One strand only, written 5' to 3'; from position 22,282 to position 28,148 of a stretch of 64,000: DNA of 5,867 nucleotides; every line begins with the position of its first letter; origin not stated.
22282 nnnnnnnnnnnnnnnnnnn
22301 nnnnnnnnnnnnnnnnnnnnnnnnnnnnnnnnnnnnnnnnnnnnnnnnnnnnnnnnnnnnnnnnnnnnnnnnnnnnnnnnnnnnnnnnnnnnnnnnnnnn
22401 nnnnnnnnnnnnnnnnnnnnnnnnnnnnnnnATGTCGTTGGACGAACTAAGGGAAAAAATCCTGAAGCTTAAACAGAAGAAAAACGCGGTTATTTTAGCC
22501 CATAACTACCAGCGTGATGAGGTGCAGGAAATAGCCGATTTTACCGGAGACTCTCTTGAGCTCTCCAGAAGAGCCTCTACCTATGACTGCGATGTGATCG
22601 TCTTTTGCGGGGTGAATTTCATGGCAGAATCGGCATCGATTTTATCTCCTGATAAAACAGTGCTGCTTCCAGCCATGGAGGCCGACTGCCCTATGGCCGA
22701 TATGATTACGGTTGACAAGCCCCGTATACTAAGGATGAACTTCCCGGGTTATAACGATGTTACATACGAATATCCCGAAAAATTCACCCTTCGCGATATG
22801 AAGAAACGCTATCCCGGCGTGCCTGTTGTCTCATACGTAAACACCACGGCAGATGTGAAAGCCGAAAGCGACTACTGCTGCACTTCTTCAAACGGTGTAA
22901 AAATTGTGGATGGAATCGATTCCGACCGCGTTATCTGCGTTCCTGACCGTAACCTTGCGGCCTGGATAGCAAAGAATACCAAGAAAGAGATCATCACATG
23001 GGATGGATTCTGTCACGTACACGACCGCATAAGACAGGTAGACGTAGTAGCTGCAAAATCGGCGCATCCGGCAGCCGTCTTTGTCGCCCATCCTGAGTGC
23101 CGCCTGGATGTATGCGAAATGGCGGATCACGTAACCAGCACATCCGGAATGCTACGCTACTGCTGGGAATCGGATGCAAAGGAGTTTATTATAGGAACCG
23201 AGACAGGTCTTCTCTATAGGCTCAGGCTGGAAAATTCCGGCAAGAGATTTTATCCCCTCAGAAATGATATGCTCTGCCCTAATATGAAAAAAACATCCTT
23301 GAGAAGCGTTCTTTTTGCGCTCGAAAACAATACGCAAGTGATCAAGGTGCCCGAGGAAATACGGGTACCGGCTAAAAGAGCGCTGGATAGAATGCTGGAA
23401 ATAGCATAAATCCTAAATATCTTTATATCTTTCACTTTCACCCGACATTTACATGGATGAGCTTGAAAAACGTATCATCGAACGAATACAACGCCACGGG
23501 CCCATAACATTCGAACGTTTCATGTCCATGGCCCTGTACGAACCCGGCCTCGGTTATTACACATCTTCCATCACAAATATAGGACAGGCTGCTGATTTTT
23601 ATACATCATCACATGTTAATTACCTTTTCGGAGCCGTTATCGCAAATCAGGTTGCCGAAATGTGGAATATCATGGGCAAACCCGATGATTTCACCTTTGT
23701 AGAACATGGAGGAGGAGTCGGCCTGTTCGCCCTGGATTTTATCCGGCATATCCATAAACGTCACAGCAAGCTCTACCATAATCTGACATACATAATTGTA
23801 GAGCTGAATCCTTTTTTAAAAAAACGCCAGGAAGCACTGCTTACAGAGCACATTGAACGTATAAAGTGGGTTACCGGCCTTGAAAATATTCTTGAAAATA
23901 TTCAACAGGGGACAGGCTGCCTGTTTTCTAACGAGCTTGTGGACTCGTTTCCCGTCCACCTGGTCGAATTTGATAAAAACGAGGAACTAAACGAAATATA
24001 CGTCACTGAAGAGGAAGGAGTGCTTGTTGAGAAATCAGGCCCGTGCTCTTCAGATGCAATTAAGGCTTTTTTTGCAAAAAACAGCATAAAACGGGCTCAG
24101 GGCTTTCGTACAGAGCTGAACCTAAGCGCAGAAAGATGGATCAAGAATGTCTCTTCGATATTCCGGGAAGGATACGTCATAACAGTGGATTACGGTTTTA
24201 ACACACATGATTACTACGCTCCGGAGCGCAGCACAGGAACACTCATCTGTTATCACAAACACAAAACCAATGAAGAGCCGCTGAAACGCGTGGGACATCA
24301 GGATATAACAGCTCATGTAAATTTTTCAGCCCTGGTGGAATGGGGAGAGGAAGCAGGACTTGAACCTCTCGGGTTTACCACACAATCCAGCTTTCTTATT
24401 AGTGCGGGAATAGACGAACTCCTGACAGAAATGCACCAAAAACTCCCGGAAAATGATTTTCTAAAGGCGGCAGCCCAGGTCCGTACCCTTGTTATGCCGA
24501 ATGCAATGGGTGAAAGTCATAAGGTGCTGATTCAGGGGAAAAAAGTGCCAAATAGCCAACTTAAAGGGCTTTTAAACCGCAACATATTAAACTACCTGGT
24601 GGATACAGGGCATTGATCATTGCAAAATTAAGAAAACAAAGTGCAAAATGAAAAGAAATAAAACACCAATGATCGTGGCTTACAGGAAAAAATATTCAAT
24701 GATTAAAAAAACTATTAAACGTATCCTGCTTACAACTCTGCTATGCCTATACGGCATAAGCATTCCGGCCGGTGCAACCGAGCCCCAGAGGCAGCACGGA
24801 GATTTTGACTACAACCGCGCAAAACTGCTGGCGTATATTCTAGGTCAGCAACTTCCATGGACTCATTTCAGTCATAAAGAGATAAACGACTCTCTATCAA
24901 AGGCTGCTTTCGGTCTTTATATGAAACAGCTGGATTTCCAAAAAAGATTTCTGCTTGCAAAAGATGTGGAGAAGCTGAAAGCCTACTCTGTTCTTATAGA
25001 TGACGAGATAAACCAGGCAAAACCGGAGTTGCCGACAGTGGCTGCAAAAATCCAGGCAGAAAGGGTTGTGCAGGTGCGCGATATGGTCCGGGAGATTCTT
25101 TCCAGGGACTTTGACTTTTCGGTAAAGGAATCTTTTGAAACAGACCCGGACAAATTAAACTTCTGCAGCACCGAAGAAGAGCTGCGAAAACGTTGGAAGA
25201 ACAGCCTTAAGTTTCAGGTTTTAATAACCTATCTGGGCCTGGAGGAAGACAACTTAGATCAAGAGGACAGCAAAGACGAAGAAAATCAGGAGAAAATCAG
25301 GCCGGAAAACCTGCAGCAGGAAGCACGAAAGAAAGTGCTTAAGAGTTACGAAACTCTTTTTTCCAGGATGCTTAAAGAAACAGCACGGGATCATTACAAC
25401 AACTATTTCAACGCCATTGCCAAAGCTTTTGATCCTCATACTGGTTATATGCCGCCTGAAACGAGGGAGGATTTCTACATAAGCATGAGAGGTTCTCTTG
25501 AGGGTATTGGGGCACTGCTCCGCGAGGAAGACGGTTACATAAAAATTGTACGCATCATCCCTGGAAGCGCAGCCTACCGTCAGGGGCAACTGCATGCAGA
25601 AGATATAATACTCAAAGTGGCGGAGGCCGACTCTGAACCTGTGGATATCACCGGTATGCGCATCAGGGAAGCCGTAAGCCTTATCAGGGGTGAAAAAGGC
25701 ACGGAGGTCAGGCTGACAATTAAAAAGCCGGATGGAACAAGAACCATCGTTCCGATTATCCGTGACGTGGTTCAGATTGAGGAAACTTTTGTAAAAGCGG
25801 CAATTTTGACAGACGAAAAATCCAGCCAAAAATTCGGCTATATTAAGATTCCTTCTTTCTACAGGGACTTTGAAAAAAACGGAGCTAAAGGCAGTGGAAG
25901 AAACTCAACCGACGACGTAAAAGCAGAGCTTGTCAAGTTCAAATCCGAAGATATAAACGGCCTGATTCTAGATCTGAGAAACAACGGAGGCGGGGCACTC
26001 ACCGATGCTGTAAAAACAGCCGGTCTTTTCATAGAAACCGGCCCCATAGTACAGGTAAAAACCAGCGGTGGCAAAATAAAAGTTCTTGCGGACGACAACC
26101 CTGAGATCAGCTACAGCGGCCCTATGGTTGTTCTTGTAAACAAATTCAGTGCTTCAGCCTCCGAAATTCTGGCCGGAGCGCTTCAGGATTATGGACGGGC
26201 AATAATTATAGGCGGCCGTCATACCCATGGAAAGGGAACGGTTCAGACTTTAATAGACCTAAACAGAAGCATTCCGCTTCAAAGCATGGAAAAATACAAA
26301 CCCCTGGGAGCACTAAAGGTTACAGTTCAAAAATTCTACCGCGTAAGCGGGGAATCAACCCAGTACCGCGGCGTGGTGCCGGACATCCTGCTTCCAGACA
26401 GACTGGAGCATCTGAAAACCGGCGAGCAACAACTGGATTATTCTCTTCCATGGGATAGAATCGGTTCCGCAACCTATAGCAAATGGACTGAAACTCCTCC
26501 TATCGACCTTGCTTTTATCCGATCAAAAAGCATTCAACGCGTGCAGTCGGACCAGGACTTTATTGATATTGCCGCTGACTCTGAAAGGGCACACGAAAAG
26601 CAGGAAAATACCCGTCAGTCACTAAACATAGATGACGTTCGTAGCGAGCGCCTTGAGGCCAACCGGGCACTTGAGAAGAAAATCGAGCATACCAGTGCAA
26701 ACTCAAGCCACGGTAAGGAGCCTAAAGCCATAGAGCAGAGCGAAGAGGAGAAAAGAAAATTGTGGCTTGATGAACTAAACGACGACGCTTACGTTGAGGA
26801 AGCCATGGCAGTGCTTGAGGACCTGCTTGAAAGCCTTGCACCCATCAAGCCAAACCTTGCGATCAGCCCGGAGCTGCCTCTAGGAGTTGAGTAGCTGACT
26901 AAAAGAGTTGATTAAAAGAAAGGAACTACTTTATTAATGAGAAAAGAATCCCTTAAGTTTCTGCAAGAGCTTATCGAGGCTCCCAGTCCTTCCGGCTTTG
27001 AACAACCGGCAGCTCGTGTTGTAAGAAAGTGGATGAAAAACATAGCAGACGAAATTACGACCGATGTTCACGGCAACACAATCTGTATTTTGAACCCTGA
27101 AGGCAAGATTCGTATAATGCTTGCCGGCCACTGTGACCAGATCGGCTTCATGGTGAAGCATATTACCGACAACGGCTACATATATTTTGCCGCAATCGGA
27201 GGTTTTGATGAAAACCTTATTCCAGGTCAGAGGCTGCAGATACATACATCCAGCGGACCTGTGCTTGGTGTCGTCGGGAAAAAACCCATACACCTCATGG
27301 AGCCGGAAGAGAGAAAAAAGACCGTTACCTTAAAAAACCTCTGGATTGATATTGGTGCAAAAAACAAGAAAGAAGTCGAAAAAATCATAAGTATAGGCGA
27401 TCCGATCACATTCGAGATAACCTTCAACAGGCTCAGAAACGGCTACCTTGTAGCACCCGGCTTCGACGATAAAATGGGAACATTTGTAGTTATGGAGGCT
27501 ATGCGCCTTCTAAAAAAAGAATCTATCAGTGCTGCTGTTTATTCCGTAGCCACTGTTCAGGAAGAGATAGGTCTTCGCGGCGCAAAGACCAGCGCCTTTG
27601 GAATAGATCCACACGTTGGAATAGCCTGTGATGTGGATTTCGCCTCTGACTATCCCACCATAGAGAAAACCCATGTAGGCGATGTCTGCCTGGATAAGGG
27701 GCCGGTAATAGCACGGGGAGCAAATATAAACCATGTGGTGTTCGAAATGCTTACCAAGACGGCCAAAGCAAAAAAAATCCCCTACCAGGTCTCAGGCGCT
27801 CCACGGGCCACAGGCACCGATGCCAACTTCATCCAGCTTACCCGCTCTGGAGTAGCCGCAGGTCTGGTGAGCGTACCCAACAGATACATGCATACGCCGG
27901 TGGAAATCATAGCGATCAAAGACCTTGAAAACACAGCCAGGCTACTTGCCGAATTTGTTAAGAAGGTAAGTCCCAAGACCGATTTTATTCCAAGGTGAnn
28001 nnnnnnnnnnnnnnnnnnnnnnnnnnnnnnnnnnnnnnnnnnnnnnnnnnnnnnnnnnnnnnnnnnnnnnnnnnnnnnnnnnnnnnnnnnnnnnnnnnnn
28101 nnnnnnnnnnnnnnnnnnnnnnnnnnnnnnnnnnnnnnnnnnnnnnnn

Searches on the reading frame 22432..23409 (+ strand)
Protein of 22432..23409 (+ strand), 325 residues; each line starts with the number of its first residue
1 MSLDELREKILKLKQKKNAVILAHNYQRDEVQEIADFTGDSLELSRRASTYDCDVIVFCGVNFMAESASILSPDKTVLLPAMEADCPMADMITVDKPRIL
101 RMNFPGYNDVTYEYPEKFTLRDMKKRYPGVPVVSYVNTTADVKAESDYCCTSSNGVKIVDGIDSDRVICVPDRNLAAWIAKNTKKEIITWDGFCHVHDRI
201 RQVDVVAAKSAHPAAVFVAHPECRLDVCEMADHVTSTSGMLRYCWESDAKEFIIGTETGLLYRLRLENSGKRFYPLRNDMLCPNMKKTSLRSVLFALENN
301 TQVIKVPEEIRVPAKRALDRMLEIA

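Call 52: search_protein_families(library=pfam, proteins=[window:22432-23409:+], max_evalue=0.00001)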
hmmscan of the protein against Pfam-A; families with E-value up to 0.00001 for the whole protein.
window:22432-23409:+ (325 aa): 1 family
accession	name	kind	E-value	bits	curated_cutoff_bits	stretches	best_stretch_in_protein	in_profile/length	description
PF02445.21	NadA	-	2e-118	395.3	27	1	8-323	1-295/295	Quinolinate synthetase A protein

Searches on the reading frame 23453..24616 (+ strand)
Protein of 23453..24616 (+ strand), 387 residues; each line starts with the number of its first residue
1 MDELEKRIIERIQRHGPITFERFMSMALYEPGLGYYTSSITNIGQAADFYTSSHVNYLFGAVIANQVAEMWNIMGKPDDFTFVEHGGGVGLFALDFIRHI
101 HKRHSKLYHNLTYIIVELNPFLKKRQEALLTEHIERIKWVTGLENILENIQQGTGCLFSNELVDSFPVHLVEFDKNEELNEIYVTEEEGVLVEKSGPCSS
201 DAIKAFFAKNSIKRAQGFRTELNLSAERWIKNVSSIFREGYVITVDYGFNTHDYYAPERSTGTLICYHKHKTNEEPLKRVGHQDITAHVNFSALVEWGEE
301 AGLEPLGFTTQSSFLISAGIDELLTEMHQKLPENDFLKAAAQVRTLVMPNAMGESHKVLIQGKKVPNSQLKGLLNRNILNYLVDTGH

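Call 55: search_protein_families(library=pfam, proteins=[window:23453-24616:+], max_evalue=0.00001)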
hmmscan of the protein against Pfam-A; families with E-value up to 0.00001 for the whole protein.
window:23453-24616:+ (387 aa): 1 family
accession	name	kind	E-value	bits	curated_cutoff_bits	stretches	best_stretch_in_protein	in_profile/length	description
PF02636.23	Methyltransf_28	-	5.8e-62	209.8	23.3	1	62-309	1-249/249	Putative S-adenosyl-L-methionine-dependent methyltransferase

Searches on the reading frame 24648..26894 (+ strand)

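Call 51: search_protein_families(library=pfam, proteins=[window:24648-26894:+], max_evalue=0.00001)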
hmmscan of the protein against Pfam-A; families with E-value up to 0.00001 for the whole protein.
window:24648-26894:+ (748 aa): 4 families
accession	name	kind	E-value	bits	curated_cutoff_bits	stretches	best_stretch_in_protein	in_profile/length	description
PF03572.23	Peptidase_S41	-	9.6e-47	159.1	24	1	395-580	1-163/165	Peptidase family S41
PF17804.6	TSP_NTD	-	4.1e-42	145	26.4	1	67-271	3-188/188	Tail specific protease N-terminal domain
PF11818.13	DUF3340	-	3.4e-24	86.2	28.6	1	587-727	2-154/155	C-terminal domain of tail specific protease (DUF3340)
PF00595.29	PDZ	-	7e-09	36.4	23.2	1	283-359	8-81/81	PDZ domain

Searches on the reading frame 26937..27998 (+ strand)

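Call 51: search_protein_families(library=pfam, proteins=[window:26937-27998:+], max_evalue=0.00001)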
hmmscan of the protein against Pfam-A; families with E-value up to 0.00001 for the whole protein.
window:26937-27998:+ (353 aa): 2 families
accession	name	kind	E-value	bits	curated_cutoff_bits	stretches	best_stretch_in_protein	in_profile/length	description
PF05343.19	Peptidase_M42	-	3.8e-91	305.6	23.2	1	46-336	1-292/292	M42 glutamyl aminopeptidase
PF01546.33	Peptidase_M20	-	1.3e-09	38.7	24.6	1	167-342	24-205/206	Peptidase family M20/M25/M40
